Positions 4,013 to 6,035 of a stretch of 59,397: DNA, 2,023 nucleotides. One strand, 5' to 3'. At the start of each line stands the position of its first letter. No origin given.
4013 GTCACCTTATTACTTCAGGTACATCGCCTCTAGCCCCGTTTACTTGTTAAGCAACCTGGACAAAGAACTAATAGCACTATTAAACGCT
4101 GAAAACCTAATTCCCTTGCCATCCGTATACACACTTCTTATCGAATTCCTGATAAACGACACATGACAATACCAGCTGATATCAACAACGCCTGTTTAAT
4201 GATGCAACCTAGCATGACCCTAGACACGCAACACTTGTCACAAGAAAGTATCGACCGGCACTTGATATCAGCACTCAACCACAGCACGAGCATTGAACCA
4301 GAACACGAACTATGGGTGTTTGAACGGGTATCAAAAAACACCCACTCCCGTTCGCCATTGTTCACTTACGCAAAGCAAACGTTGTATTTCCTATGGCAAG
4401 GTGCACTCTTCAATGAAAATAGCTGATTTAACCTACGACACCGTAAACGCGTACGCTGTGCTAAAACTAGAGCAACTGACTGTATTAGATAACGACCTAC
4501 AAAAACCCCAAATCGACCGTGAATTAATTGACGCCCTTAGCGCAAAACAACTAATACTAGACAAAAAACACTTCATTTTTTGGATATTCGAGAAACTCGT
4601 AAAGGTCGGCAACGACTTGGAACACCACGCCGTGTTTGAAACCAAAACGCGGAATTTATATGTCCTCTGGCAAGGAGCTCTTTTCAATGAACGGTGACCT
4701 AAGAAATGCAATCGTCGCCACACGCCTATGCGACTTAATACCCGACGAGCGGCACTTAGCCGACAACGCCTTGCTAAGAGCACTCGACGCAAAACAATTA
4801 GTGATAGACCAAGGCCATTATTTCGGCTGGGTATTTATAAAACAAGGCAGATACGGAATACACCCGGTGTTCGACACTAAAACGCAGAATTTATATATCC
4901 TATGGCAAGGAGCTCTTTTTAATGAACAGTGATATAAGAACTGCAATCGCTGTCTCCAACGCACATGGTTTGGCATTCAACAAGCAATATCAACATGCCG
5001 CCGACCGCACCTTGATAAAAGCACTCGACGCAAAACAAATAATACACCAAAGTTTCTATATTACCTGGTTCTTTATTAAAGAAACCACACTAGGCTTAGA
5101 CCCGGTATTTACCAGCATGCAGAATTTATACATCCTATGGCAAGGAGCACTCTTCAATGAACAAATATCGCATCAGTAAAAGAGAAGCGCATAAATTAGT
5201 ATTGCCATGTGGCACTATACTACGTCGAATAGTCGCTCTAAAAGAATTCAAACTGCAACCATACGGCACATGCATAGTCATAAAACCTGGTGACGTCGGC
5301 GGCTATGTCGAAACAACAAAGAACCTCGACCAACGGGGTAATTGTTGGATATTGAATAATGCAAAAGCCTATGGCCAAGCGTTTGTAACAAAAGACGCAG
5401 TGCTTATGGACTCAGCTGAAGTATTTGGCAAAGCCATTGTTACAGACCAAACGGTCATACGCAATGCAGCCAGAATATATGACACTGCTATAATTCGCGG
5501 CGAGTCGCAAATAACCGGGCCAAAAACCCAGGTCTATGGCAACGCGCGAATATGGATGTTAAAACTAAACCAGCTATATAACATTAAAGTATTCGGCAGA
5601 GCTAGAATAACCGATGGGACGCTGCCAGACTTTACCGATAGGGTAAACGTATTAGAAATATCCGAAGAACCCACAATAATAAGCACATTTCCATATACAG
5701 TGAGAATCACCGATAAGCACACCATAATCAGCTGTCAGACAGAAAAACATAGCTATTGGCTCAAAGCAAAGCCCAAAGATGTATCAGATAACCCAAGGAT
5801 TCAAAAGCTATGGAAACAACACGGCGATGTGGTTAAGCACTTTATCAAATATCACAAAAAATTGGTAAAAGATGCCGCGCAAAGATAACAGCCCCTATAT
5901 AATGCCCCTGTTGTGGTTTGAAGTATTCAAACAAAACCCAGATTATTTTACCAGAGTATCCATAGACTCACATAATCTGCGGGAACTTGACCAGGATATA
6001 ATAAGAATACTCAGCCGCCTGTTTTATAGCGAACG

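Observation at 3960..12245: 8.3-kb head-to-tail array of about 27 small paralogous genes from an unrecognised family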

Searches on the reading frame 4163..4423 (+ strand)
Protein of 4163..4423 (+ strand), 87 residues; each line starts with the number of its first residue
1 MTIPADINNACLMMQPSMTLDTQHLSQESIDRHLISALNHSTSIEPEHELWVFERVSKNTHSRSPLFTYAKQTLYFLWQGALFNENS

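Call 10: search_protein_families(library=pfam, alignment_id=A1, max_evalue=1)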
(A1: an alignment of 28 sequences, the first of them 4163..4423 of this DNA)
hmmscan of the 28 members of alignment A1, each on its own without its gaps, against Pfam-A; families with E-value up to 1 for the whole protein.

A. member 1, window:4163-4423:+ (87 aa): 0 families

B. families by the number of members that match (of 28 scanned): 7 families
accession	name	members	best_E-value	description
PF06257.17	VEG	1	0.0083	Biofilm formation stimulator VEG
PF04754.18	Transposase_31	1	0.011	Putative transposase, YhgA-like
PF11710.14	Git3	1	0.044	G protein-coupled glucose receptor regulating Gpa2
PF06134.17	RhaA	1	0.079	L-rhamnose isomerase (RhaA)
PF11079.13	YqhG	1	0.083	Bacterial protein YqhG of unknown function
PF10736.14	DUF2527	1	0.11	Protein of unknown function (DUF2627)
PF23630.1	Death_TNFRSF11B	1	0.18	Tumor Necrosis Factor Receptor Superfamily Member 11B death domain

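Call 11: search_protein_families(library=phrogs, alignment_id=A1, max_evalue=0.1)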
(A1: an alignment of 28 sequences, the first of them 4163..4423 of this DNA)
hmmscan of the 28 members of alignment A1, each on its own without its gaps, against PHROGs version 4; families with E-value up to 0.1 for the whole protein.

A. member 1, window:4163-4423:+ (87 aa): 1 family
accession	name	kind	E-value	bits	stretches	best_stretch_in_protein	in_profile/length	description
phrog_16071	-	unknown function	0.0052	17.7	1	8-39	52-83/120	-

B. families by the number of members that match (of 28 scanned): 6 families
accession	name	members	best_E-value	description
phrog_16071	-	1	0.0052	-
phrog_30704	-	1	0.013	-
phrog_21370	-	1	0.026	-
phrog_11586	-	1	0.054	-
phrog_9160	-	1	0.063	-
phrog_18664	-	1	0.076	-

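Call 42: search_protein_families(library=padloc, alignment_id=A1, max_evalue=0.1)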
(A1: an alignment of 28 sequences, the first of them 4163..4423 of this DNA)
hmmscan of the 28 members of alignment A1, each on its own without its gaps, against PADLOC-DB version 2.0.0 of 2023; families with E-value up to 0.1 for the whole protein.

A. member 1, window:4163-4423:+ (87 aa): 0 families

B. families by the number of members that match (of 28 scanned): 5 families
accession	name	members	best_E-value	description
PDLC02254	AbiEi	1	0.003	AbiEi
PDLC03930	RmrT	1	0.015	-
PDLC00167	HamA1|HamA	1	0.015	DUF1837 domain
PDLC02275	AbiEi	1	0.023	AbiEi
PDLC00738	Effector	1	0.055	Endonuclease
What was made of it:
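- No member matches any immunity, TA or defence model in PADLOC or Pfam (calls 10, 42).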

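Call 70: search_protein_families(library=ncbifam, alignment_id=A1, max_evalue=0.1)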
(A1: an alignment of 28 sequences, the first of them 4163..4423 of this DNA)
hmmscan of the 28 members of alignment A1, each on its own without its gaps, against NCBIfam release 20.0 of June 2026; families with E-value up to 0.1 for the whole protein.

A. member 1, window:4163-4423:+ (87 aa): 0 families

B. families by the number of members that match (of 28 scanned): 5 families
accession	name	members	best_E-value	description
TIGR01748.1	rhaA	1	0.039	L-rhamnose isomerase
NF045651.1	blaMUN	1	0.04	MUN family extended-spectrum class A beta-lactamase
NF003380.0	PRK04457.1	1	0.049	polyamine aminopropyltransferase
NF053547.1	violacein_VioD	1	0.057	flavin-dependent violacein biosynthesis monooxygenase VioD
TIGR03647.1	Na_symport_sm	1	0.084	sodium/substrate symporter small subunit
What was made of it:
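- On Any curated protein family (Pfam-A, PHROGs v4, NCBIfam, PADLOC-DB): The best E-values are 0.003-0.08, each for a single member and each to a different unrelated model (calls 10, 11, 42, 70).
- Nothing in Pfam, PHROGs, NCBIfam or PADLOC (calls 10, 11, 42, 70).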

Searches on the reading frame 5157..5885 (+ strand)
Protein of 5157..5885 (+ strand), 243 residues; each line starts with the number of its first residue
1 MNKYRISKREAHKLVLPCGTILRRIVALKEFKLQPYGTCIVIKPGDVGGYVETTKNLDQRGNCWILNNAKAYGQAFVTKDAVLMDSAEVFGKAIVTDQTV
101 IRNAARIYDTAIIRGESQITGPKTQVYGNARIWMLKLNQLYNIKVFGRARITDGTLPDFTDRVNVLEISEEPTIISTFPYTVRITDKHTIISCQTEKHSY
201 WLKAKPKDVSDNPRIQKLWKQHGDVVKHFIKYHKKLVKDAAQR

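Call 12: search_protein_families(library=phrogs, proteins=[window:5157-5885:+], max_evalue=0.00001)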
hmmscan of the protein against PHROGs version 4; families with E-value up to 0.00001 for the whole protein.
window:5157-5885:+ (243 aa): 3 families
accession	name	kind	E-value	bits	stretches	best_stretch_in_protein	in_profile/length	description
phrog_5070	-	unknown function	4.3e-29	102.3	1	2-151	3-145/182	-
phrog_7964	-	unknown function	7.7e-26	91.6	1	2-153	26-164/269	-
phrog_20149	-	unknown function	1.1e-08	36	1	2-63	3-53/53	-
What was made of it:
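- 5157..5888 (+): Not a member: a basic 243-aa beta-solenoid protein embedded in the array. phrog_5070 and phrog_7964, both of unknown function (call 12).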

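Call 41: search_protein_families(library=pfam, proteins=[window:5157-5885:+], max_evalue=0.01)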
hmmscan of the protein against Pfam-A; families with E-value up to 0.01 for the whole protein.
window:5157-5885:+ (243 aa): 1 family
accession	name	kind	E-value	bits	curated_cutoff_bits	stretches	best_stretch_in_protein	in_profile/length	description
PF18836.7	B_solenoid_ydck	-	0.0068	16.7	30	0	125-132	2-9/17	YdcK Beta solenoid repeat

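Call 71: search_dna_similar(query=window:5157-5885:+, collection=phages, mode=protein, max_rows=25, max_evalue=0.001)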
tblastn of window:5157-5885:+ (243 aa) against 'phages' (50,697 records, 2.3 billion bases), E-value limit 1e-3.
Records with a match: 74; places in all: 102; records where one place covers at least 80% of the query: 1.
Best place of each record, by identity: <60% 74.
By first word of the organism name: Streptococcus 16; Bacillus 10; Bacteroides 7; Vibrio 5; Edwardsiella 5; Xanthomonas 4; Bacteriophage 3; Liberibacter 3; Aeromonas 2; Lactobacillus 2; and 14 more.
By host as written in the record: - 9; Vibrio breoganii 5; Bacillus pumilus GR8 4; Streptococcus thermophilus 3; Lactobacillus fermentum 2; Chryseobacterium indologenes MA9 2; Bacillus pumilus GL1 2; Streptococcus suis NJ2 serotype 9 2; and 40 more.
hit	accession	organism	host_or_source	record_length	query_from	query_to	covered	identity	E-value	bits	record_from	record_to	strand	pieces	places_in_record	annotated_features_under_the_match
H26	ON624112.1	Aeromonas phage Aer_P220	Aeromonas popoffii CEMTC 4062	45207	24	221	81%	28.4%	4e-18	89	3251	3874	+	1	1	putative MFS-type transporter protein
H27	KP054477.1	Lactobacillus phage LfeInf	Lactobacillus fermentum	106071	2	153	63%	33.3%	7e-15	79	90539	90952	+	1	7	hypothetical protein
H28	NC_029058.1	Lactobacillus phage LfeInf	Lactobacillus fermentum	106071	2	153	63%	33.3%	7e-15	79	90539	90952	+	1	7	hypothetical protein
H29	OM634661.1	Bacillus phage vB_BauM_KLEB27-3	Bacillus australimaris sKR4M-27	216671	19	151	55%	35.8%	8e-16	82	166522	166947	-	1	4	glucosamine N-acyltransferase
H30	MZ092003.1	Paenibacillus phage Pd_22F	Paenibacillus dendritiformis PB22F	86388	3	178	72%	25.9%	5e-11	68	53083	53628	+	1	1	hypothetical protein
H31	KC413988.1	Streptococcus phage phiST1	Streptococcus suis ST1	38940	19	195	73%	25.7%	1e-7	58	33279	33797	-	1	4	hypothetical protein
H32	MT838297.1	Bacteriophage sp.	human fecal samples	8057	21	132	46%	39.5%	1e-11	69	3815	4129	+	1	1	record has no annotation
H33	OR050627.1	Chryseobacterium phage MA9V-1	Chryseobacterium indologenes MA9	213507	19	160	58%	31.0%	9e-8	58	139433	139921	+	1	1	UDP-3-O-(3-hydroxymyristoyl) glucosamine nacyltransferase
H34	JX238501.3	Bacillus phage phiAGATE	Bacillus pumilus GL1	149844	10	153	59%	30.6%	3e-12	72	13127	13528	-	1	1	putative hexapeptide repeat containing transferase like protein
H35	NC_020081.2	Bacillus phage phiAGATE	Bacillus pumilus GL1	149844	10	153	59%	30.6%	3e-12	72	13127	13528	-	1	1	putative hexapeptide repeat containing transferase like protein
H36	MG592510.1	Vibrio phage 1.139.A._10N.261.48.C6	Vibrio breoganii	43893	45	209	68%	26.7%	9e-13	73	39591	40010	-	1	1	trimeric LpxA-like protein | NVP1139A_CRISPR_spacer_1 | NVP1139A_CRISPR_spacer_2 | NVP1139A_CRISPR_spacer_3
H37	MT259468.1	Aeromonas phage PS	Aeromonas salmonicida A567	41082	3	132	53%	33.3%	5e-13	74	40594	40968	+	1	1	none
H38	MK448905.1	Streptococcus phage Javan318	Streptococcus mitis P-2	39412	5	152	61%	29.3%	8e-13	73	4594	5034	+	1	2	glycerol kinase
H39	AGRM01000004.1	Salmonella enterica subsp. houtenae str. ATCC BAA-1581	Homo sapiens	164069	19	132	47%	37.7%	8e-16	82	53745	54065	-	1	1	hypothetical protein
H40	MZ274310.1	Mycobacterium phage Boilgate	Mycobacterium smegmatis mc2 155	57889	17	151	56%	31.8%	2e-11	69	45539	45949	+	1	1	64: hypothetical protein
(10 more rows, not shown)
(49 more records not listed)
